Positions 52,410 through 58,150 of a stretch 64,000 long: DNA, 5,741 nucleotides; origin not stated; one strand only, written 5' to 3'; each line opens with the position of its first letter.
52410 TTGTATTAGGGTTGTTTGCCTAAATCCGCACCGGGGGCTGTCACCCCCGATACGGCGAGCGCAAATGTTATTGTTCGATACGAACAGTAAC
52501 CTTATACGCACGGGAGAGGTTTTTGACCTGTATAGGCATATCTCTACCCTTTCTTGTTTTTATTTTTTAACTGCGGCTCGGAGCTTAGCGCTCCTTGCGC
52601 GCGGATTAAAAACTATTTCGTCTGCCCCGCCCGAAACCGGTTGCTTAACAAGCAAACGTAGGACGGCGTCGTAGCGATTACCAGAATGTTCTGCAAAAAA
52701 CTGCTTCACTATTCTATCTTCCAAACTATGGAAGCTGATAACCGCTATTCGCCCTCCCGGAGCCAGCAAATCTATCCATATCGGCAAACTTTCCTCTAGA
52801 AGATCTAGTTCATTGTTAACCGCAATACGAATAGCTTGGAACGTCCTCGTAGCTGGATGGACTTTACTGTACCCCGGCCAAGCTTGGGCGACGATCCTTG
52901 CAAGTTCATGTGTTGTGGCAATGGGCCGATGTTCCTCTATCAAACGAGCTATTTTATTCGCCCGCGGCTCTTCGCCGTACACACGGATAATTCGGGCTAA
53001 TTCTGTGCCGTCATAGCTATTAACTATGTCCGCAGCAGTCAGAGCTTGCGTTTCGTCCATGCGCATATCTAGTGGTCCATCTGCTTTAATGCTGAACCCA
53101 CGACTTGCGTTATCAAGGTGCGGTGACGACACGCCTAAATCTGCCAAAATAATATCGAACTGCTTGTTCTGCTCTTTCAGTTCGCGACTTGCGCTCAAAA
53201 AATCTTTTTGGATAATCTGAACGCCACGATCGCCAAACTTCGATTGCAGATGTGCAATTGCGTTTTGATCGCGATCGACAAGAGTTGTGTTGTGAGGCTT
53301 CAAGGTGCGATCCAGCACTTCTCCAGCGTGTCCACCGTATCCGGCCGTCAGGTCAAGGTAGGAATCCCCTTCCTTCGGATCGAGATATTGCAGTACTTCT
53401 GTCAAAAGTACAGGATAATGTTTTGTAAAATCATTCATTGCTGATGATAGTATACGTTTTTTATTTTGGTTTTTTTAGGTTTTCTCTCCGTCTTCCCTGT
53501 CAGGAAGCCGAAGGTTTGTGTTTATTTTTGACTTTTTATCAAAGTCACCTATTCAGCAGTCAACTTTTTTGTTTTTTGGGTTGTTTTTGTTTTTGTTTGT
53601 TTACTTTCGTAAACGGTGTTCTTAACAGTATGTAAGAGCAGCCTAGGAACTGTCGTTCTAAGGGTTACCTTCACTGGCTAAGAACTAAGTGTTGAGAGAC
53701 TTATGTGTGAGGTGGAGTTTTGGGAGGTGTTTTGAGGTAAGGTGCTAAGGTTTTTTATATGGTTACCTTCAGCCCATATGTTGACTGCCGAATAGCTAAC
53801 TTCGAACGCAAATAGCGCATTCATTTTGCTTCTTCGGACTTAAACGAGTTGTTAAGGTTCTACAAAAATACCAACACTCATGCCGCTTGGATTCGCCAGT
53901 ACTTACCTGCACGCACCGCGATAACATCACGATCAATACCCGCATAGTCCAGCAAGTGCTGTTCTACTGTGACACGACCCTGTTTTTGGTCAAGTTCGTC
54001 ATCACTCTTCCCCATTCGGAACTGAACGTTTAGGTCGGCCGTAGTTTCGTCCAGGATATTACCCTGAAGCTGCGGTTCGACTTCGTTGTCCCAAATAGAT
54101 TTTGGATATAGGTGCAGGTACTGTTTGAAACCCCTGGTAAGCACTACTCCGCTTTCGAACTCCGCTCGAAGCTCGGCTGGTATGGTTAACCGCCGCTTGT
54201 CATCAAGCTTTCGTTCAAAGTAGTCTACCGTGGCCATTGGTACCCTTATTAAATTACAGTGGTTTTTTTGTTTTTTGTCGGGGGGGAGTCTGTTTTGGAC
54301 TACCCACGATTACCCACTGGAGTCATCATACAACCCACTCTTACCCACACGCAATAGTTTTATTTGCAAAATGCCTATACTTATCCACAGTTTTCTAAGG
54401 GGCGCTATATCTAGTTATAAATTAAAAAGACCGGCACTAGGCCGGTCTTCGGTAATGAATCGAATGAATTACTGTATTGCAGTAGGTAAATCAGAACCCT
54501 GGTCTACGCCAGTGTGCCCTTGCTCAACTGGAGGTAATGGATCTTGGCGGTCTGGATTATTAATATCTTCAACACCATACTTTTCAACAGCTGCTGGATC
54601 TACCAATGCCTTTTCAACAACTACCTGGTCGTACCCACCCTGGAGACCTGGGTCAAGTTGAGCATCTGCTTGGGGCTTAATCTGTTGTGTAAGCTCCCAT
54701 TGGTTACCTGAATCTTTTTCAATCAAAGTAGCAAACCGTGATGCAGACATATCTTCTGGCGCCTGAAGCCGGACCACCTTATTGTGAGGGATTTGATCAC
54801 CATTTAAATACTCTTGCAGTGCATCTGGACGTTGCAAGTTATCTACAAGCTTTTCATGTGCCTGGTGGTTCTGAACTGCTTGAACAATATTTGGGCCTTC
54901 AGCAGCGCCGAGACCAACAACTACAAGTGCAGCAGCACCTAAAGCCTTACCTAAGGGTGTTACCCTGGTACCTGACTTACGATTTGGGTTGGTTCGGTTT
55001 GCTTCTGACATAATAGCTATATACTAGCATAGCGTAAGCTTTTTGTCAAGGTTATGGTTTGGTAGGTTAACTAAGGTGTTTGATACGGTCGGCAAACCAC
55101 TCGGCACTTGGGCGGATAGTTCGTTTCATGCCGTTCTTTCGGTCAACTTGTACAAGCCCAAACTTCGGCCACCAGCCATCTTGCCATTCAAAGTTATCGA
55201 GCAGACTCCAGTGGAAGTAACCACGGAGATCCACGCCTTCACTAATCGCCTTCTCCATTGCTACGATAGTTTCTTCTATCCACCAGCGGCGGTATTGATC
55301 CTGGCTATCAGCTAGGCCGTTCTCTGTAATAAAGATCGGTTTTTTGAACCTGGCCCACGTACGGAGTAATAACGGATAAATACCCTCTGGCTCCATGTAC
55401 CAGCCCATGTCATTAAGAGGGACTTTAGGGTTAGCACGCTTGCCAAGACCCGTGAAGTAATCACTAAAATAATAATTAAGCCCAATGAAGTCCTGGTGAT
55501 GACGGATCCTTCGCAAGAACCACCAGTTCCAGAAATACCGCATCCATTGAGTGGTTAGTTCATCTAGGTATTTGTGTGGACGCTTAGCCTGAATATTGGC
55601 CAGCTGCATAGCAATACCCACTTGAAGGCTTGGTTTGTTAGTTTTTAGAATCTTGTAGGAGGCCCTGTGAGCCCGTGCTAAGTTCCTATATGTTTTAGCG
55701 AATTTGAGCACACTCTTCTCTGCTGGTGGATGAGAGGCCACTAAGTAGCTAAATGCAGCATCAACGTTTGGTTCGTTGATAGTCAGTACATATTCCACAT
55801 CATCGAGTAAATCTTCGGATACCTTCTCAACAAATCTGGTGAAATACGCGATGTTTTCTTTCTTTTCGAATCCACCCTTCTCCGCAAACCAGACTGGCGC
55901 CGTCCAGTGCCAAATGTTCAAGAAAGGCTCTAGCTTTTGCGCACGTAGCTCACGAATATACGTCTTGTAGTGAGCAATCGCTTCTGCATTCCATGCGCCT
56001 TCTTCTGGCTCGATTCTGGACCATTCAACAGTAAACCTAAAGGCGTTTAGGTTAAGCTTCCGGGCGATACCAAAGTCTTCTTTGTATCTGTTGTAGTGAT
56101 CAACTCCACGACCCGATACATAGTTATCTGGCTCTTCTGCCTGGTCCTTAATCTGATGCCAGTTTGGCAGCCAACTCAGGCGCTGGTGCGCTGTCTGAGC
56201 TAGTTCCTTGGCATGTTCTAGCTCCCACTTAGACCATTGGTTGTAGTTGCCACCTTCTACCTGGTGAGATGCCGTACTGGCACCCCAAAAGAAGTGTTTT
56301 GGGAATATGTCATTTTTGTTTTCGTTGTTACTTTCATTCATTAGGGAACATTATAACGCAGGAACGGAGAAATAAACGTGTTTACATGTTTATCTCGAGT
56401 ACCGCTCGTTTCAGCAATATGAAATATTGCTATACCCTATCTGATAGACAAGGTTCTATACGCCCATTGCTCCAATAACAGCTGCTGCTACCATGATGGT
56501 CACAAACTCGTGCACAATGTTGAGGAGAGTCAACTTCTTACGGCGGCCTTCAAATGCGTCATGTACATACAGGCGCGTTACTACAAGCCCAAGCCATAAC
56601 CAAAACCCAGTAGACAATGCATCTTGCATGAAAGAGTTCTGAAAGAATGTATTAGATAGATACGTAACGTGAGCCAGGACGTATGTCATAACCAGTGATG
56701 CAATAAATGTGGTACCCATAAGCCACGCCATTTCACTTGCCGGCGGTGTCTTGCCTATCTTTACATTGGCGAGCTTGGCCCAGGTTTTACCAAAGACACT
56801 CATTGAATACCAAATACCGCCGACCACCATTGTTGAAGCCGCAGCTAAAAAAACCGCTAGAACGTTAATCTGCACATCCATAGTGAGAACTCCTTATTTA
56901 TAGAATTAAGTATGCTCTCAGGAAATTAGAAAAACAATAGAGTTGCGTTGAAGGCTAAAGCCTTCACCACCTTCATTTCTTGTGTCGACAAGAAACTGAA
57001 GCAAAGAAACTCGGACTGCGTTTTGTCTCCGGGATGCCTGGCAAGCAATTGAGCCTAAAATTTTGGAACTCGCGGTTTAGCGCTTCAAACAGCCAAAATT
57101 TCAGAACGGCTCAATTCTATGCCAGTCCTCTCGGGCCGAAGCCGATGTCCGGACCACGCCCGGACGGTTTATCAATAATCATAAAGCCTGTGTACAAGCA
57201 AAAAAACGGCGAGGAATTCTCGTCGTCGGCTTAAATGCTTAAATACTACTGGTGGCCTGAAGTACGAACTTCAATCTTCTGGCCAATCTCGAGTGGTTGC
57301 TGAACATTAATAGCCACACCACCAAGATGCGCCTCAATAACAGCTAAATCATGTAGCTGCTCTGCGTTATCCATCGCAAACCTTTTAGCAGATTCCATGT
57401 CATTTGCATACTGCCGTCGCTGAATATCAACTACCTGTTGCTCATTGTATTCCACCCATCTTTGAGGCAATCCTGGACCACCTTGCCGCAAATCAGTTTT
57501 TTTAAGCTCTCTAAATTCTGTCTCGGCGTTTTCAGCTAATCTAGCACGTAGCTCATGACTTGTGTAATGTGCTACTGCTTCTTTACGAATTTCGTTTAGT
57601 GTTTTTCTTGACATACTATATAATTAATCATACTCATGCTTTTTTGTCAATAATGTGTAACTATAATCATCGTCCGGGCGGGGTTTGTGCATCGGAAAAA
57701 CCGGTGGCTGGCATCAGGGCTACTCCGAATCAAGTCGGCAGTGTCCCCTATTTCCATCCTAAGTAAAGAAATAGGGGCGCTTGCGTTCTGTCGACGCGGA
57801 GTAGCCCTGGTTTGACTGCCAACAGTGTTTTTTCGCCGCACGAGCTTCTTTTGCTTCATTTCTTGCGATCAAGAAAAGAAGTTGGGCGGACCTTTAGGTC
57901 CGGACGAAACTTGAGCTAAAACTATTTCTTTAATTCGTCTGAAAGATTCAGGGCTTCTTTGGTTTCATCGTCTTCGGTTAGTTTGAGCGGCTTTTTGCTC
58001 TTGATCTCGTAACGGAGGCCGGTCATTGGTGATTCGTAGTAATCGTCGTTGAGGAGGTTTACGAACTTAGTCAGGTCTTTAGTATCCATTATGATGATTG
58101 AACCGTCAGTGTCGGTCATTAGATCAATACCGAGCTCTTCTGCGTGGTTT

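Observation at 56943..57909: Second A/B-bracketed unit carries an unrelated, apparently leaderless cargo gene and fills a gap exactly between two core genes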

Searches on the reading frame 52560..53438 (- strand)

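Call 70: search_protein_families(library=pfam, proteins=[window:52560-53438:-], max_evalue=0.001)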
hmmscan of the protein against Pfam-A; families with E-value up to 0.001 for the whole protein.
window:52560-53438:- (292 aa): 5 families
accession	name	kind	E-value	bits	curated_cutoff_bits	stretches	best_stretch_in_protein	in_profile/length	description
PF01795.25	Methyltransf_5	-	4.9e-93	312.4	27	1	6-291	3-308/309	MraW methylase family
PF13649.12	Methyltransf_25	-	4.8e-05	24.4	27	1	28-99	2-70/97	Methyltransferase domain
PF00398.26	RrnaAD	-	9e-05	22.1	24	1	9-87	16-92/263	Ribosomal RNA adenine dimethylase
PF03602.21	Cons_hypoth95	-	0.00037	20.7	24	1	23-100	41-120/182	Conserved hypothetical protein 95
PF05175.20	MTS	-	0.00074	19.6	23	0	16-98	24-103/170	Methyltransferase small domain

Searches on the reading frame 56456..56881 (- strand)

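Call 16: search_protein_families(library=pfam, proteins=[window:56456-56881:-], max_evalue=0.01)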
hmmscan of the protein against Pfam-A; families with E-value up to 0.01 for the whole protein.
window:56456-56881:- (141 aa): 1 family
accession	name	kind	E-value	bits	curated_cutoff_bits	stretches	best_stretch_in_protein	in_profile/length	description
PF08570.15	DUF1761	-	8.1e-27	94.4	31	1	8-137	1-123/123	Protein of unknown function (DUF1761)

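Call 106: search_protein_families(library=phrogs, proteins=[L149:8188-8838:+, L149:9306-9521:+], max_evalue=0.01)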
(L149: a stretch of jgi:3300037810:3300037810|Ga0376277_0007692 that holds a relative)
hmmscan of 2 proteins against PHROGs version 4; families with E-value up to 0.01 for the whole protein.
L149:8188-8838:+ (216 aa): 0 families

L149:9306-9521:+ (71 aa): 0 families

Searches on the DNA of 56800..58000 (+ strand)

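Call 10: search_rna_families(source=window, start=56800, end=58000, threshold=evalue, max_evalue=10, show_alignments=3)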
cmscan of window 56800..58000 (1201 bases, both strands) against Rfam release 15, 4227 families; matches with E-value up to 10: 3.
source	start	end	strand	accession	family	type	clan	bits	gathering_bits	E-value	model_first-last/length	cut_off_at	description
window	57468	57657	-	RF01402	STnc150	Gene; sRNA;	-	18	60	0.3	1-267/267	no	STnc150 Hfq binding RNA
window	56940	57012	+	RF00300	snoZ221_snoR21b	Gene; snRNA; snoRNA; CD-box;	-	16.7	44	2.3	1-91/91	no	Small nucleolar RNA Z221/R21b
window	57201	57230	+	RF02455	Virus_CITE_1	Cis-reg;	-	16.6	80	3.3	1-93/93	no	Dianthovirus RNA2 cap-independent translation element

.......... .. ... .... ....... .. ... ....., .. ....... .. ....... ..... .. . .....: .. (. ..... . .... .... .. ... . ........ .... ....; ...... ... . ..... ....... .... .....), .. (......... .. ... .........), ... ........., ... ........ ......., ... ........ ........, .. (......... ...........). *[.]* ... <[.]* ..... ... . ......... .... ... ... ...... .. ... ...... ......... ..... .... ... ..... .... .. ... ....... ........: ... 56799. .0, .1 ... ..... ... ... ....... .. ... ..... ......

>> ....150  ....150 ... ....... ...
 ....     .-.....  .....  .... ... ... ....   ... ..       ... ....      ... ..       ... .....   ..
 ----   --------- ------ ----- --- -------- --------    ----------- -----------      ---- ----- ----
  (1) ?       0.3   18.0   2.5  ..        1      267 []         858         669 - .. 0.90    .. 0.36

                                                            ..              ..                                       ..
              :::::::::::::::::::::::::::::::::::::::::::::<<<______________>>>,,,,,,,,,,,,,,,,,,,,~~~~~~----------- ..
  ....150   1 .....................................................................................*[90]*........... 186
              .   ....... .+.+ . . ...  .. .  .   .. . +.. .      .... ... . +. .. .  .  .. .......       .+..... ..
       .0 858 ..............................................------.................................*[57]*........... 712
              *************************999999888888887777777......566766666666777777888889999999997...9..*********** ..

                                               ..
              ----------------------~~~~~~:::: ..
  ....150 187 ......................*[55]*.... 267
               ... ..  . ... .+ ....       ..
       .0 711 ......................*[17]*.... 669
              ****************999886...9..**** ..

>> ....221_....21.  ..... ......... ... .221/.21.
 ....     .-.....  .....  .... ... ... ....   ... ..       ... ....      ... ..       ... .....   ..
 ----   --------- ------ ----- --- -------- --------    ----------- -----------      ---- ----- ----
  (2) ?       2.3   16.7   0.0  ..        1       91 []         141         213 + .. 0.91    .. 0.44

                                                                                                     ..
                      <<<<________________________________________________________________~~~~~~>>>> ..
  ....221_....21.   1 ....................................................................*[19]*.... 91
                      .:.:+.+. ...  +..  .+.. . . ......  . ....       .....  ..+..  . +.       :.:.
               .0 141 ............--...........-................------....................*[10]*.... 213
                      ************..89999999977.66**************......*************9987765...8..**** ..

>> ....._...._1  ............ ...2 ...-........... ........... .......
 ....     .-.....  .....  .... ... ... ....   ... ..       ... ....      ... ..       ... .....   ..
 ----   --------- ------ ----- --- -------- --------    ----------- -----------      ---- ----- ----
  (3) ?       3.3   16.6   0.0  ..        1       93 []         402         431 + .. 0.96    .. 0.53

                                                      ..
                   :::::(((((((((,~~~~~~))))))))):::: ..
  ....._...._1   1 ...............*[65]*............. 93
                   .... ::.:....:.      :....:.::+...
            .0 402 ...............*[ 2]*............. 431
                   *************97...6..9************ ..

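Call 45: search_dna_similar(query=window:56939-57172:+, collection=plasmids, mode=distant, max_evalue=0.001)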
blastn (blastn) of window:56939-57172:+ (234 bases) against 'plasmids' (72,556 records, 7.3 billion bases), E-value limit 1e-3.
No match.

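Call 46: search_dna_similar(query=window:57662-57912:-, collection=phages, mode=distant, max_evalue=0.001)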
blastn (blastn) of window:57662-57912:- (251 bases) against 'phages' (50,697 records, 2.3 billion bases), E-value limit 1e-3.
No match.
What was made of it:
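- Tried and rejected: No match (calls 45, 46).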

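Call 52: search_rna_families(sources=[L001, L002, L005, L006, L007, L012], threshold=gathering)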
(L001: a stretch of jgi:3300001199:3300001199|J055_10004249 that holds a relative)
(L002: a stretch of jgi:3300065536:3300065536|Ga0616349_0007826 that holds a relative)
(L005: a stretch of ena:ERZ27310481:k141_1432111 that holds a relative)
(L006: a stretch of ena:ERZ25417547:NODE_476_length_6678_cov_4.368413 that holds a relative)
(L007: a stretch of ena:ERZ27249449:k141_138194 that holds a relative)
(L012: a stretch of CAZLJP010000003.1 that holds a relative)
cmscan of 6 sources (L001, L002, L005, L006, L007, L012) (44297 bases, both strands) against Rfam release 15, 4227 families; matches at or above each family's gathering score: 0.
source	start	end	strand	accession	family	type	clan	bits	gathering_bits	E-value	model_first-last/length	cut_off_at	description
